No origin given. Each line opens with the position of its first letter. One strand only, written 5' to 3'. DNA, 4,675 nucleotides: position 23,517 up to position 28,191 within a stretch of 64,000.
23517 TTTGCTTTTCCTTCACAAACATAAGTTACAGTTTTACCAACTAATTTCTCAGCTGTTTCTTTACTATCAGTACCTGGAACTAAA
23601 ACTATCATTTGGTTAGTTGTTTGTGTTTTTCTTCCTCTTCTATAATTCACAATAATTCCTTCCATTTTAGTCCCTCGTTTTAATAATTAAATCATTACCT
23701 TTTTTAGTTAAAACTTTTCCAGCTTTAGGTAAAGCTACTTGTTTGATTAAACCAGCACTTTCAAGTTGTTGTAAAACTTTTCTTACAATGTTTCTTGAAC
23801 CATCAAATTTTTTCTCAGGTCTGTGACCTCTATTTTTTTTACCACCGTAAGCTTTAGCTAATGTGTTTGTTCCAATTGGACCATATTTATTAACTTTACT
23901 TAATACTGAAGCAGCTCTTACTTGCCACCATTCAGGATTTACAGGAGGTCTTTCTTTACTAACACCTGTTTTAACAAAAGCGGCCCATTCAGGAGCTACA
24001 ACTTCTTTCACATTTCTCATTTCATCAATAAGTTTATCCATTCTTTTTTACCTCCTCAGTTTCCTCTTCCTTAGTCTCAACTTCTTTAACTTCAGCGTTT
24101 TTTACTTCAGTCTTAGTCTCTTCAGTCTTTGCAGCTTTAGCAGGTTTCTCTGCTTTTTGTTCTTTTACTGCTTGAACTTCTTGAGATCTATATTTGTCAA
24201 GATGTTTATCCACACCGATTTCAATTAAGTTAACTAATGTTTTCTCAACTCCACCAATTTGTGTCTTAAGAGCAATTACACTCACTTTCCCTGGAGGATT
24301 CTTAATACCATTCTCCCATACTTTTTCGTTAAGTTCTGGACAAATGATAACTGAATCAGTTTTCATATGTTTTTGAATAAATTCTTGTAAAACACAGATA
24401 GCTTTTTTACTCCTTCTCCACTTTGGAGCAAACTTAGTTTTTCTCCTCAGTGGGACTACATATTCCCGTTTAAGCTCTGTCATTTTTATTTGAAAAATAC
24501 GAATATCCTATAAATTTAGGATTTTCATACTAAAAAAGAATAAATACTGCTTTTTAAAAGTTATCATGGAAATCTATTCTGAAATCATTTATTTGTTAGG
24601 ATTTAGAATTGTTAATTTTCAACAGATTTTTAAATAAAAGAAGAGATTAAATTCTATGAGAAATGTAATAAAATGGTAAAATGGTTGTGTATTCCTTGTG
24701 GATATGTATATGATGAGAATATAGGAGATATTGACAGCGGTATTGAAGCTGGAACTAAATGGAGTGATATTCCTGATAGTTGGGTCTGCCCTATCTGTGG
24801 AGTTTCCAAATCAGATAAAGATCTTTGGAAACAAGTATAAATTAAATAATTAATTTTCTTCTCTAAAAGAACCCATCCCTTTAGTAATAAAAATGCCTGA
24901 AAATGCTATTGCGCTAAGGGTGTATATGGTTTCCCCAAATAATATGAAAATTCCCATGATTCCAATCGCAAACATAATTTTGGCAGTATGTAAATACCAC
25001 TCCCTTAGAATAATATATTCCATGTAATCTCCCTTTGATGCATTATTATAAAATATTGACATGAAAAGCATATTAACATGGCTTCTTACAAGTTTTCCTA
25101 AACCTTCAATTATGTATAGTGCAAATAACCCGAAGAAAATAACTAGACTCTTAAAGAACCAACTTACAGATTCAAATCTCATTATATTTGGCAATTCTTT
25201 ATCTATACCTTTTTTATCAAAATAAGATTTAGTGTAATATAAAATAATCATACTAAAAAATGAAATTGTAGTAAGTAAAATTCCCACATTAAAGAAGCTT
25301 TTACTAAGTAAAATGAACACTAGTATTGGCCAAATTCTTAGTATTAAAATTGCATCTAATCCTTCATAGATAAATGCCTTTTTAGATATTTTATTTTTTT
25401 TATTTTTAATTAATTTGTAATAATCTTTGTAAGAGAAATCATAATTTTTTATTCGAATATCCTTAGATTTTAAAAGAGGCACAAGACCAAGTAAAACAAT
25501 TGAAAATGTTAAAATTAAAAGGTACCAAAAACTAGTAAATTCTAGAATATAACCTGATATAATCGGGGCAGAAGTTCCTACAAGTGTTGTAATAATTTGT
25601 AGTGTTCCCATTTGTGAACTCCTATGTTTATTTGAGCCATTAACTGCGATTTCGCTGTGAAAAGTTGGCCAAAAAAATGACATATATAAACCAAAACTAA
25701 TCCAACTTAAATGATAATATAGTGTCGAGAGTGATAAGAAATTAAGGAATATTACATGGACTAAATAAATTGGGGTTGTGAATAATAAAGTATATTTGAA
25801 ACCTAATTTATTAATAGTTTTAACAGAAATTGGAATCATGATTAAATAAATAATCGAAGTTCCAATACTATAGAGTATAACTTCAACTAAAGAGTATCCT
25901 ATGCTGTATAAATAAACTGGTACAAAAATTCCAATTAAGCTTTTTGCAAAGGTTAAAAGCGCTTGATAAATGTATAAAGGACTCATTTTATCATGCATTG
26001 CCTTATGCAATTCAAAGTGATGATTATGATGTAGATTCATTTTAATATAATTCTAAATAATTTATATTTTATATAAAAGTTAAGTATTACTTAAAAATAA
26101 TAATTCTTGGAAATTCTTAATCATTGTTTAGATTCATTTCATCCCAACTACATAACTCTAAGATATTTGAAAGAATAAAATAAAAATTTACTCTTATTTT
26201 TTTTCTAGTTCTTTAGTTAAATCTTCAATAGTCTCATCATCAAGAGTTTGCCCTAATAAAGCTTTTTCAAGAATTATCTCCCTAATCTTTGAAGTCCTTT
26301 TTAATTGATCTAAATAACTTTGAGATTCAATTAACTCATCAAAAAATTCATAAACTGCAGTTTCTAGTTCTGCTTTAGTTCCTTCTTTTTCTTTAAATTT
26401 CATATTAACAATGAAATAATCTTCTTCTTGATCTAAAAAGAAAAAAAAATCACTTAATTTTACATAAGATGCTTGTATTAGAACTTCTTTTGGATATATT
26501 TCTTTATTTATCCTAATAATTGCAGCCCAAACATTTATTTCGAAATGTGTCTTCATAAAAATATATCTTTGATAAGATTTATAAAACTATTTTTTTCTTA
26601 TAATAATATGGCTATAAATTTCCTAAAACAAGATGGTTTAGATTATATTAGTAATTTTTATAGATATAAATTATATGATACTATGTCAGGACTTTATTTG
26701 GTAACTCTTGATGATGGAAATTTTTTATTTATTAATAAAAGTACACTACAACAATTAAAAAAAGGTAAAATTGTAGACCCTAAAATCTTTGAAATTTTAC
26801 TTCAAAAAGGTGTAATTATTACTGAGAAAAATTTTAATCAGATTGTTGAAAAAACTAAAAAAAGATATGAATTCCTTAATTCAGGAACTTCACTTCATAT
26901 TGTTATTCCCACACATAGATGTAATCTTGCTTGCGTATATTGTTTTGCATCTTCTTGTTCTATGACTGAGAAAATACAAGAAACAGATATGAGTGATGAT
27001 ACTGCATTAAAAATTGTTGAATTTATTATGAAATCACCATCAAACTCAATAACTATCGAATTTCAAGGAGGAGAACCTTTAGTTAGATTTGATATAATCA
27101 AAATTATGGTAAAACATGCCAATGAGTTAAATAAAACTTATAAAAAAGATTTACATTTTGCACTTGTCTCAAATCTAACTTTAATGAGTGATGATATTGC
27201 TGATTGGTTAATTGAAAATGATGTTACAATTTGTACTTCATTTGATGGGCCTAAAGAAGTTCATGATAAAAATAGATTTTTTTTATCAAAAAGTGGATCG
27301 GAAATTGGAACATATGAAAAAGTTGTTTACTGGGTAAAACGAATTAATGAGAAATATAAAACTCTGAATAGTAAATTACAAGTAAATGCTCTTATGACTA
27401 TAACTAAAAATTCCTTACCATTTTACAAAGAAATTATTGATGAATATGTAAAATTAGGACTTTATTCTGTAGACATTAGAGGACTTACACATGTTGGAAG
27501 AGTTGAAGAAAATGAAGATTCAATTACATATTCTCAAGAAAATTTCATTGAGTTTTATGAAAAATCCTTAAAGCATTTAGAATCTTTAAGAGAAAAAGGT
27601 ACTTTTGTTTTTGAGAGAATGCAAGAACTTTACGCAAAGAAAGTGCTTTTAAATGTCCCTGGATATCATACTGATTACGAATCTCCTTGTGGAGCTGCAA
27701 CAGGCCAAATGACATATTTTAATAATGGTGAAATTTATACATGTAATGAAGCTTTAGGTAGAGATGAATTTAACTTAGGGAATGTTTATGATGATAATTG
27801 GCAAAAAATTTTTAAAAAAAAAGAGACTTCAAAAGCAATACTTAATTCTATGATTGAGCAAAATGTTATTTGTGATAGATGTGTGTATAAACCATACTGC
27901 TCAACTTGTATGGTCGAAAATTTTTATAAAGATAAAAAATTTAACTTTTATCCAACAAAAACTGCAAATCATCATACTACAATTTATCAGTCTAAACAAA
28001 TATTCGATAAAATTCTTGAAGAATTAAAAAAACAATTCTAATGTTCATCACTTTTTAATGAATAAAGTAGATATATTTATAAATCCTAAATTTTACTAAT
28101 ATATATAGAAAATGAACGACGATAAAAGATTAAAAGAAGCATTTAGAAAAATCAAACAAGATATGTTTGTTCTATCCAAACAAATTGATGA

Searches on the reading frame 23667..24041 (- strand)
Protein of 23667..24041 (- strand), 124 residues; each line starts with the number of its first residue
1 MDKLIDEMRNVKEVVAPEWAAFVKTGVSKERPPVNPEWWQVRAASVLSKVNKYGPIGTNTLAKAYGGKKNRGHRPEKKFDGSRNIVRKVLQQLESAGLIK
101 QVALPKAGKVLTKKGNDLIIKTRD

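Call 67: search_protein_families(library=pfam, proteins=[window:23667-24041:-], max_evalue=0.001)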
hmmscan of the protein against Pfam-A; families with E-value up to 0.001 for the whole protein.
window:23667-24041:- (124 aa): 1 family
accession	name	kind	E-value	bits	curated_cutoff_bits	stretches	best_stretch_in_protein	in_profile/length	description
PF01090.25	Ribosomal_S19e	-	1.5e-38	132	29.4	1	3-119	13-127/137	Ribosomal protein S19e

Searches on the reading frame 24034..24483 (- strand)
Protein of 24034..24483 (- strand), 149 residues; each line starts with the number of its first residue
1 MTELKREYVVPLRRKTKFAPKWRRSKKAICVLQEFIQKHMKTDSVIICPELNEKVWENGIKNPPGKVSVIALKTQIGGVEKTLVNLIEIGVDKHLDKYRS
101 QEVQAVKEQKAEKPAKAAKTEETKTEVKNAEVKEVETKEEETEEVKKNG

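Call 53: search_protein_families(library=pfam, proteins=[window:24034-24483:-], max_evalue=0.001)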
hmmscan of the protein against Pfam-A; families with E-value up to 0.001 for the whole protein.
window:24034-24483:- (149 aa): 1 family
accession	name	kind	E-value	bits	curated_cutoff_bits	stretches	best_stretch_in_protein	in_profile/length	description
PF01198.24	Ribosomal_L31e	-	6.5e-13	49.1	25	1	5-69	4-68/82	Ribosomal protein L31e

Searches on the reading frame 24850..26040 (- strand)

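Call 66: search_protein_families(library=pfam, proteins=[window:24850-26040:-], max_evalue=0.001)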
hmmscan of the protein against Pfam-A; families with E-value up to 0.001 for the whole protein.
window:24850-26040:- (396 aa): 1 family
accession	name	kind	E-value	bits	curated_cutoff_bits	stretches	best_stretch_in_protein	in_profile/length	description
PF07690.21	MFS_1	-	3.2e-08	33.3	33.4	1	23-330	2-281/347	Major Facilitator Superfamily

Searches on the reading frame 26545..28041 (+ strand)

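Call 66: search_protein_families(library=pfam, proteins=[window:26545-28041:+], max_evalue=0.001)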
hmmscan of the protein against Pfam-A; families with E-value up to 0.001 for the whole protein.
window:26545-28041:+ (498 aa): 2 families
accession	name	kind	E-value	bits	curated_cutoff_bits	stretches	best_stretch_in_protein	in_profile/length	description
PF04055.27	Radical_SAM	-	5.1e-13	50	29.5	1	120-271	1-141/166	Radical SAM superfamily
PF13353.11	Fer4_12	-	6.4e-08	33.4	22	1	119-240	8-124/137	4Fe-4S single cluster domain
